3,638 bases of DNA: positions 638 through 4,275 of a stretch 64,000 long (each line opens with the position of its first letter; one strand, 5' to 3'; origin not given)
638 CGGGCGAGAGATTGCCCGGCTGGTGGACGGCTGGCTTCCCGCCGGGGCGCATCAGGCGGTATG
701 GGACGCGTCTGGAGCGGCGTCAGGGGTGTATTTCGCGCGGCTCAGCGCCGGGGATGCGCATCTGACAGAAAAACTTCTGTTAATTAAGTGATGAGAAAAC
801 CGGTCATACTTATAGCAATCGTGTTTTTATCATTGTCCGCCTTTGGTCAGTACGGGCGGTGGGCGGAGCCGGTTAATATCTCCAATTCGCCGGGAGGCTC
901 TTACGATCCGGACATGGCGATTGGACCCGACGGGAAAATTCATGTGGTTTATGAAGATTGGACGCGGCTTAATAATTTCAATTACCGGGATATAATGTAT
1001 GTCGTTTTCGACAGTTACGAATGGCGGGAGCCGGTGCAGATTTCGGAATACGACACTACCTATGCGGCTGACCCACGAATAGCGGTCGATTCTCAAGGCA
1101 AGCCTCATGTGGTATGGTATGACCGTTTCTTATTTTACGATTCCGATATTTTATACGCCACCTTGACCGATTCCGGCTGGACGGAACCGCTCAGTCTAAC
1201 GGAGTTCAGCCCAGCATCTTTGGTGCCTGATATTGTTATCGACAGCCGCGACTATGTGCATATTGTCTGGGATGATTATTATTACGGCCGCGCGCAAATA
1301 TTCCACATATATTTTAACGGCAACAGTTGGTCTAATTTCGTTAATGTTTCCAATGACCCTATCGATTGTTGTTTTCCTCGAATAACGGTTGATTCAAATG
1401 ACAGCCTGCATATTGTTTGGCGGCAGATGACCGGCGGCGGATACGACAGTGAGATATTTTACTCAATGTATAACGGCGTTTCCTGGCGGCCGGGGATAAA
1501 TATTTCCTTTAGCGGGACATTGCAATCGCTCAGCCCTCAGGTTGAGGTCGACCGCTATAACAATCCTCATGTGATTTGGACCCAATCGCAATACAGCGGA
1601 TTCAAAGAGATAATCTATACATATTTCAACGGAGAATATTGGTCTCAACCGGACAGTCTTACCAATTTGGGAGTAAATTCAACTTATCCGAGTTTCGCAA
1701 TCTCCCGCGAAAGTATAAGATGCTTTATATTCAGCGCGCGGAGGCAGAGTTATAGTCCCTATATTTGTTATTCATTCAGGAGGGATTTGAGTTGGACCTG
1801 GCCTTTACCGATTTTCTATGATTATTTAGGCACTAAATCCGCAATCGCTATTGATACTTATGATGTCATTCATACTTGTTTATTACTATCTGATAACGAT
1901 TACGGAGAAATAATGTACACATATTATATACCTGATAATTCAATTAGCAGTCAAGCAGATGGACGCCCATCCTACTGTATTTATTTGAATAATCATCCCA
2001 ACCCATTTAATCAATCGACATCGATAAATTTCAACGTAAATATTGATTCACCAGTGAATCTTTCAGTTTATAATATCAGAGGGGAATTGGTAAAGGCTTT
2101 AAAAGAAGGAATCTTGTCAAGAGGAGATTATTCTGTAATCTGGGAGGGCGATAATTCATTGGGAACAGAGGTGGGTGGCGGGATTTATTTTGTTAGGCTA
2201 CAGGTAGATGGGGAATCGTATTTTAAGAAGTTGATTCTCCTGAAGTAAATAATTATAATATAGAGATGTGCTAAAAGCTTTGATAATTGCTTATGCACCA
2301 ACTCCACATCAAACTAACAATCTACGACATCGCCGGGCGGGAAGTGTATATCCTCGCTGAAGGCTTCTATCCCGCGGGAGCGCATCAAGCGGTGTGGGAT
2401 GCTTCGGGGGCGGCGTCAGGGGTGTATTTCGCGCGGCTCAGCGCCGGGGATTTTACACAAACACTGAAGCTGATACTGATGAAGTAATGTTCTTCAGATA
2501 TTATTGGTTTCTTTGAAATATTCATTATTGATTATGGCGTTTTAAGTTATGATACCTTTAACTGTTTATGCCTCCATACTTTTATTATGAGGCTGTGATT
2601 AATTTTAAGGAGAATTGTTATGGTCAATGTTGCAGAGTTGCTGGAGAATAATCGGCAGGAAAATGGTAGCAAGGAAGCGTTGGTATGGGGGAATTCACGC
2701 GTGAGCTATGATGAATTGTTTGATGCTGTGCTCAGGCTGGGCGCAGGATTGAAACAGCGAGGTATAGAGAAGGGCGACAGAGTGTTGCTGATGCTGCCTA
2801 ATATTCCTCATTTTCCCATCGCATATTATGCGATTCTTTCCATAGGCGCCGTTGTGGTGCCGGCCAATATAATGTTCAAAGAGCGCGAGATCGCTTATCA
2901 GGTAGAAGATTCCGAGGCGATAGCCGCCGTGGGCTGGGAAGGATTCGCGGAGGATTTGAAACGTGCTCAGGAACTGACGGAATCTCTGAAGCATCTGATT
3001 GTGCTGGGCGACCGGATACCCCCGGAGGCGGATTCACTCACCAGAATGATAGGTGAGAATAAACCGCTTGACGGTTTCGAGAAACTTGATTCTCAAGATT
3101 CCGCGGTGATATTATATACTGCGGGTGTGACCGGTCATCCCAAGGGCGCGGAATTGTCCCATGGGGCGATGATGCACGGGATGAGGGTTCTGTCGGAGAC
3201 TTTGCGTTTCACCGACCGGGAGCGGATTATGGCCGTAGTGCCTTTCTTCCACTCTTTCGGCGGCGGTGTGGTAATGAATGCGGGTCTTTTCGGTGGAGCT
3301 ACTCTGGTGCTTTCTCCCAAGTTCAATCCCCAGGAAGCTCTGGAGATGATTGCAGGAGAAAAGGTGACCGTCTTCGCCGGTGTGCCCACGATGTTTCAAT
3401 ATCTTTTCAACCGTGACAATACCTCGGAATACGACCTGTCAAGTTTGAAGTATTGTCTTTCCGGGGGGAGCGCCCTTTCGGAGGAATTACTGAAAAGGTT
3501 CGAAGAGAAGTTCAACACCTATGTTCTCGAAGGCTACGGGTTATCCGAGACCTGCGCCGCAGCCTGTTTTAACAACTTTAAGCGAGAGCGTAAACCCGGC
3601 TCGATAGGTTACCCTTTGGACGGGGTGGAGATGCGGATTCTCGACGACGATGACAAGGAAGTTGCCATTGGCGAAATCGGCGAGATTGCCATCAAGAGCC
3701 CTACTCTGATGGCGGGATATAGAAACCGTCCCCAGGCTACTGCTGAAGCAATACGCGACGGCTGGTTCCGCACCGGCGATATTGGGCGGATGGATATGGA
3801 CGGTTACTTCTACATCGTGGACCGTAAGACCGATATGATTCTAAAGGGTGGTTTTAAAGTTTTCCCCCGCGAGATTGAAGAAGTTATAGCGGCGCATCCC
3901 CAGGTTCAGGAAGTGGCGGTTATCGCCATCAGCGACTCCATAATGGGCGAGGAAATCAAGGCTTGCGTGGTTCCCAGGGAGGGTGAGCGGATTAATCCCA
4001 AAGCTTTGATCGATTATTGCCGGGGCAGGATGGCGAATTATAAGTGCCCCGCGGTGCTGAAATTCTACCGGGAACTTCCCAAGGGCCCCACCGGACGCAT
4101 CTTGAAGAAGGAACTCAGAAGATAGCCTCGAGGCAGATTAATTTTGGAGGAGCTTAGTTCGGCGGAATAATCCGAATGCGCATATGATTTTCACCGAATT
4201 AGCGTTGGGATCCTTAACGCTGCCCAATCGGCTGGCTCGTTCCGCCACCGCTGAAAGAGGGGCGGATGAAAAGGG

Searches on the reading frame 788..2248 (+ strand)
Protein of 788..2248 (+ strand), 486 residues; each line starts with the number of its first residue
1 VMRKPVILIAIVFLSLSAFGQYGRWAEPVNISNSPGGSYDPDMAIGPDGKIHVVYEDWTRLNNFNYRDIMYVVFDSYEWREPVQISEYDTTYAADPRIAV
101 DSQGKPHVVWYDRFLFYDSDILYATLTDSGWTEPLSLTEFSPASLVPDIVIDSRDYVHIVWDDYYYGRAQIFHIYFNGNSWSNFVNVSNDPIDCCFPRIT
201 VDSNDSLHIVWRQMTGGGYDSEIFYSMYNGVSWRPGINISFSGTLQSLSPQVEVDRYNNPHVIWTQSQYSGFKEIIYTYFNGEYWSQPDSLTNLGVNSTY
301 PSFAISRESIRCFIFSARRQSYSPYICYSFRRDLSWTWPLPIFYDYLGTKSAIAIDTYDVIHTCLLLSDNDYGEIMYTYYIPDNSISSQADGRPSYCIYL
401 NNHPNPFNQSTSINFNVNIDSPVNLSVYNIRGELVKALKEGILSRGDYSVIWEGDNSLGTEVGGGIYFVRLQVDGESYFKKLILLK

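Call 61: search_protein_families(library=pfam, proteins=[window:788-2248:+], max_evalue=0.00001)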
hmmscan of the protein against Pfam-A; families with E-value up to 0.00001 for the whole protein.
window:788-2248:+ (486 aa): 1 family
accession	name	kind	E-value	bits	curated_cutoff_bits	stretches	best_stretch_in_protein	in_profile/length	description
PF13860.13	FlgD_ig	-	7.3e-06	26.3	27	0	407-473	6-75/79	FlgD Ig-like domain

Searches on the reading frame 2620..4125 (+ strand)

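Call 62: search_protein_families(library=pfam, proteins=[window:2620-4125:+], max_evalue=0.00001)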
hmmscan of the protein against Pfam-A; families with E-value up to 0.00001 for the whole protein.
window:2620-4125:+ (501 aa): 2 families
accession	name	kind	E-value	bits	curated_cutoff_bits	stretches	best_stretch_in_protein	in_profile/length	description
PF00501.34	AMP-binding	-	5.2e-94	315.6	29.9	1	9-367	2-383/384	AMP-binding enzyme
PF13193.12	AMP-binding_C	-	6.3e-18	65.9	24.5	1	418-492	1-75/76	AMP-binding enzyme C-terminal domain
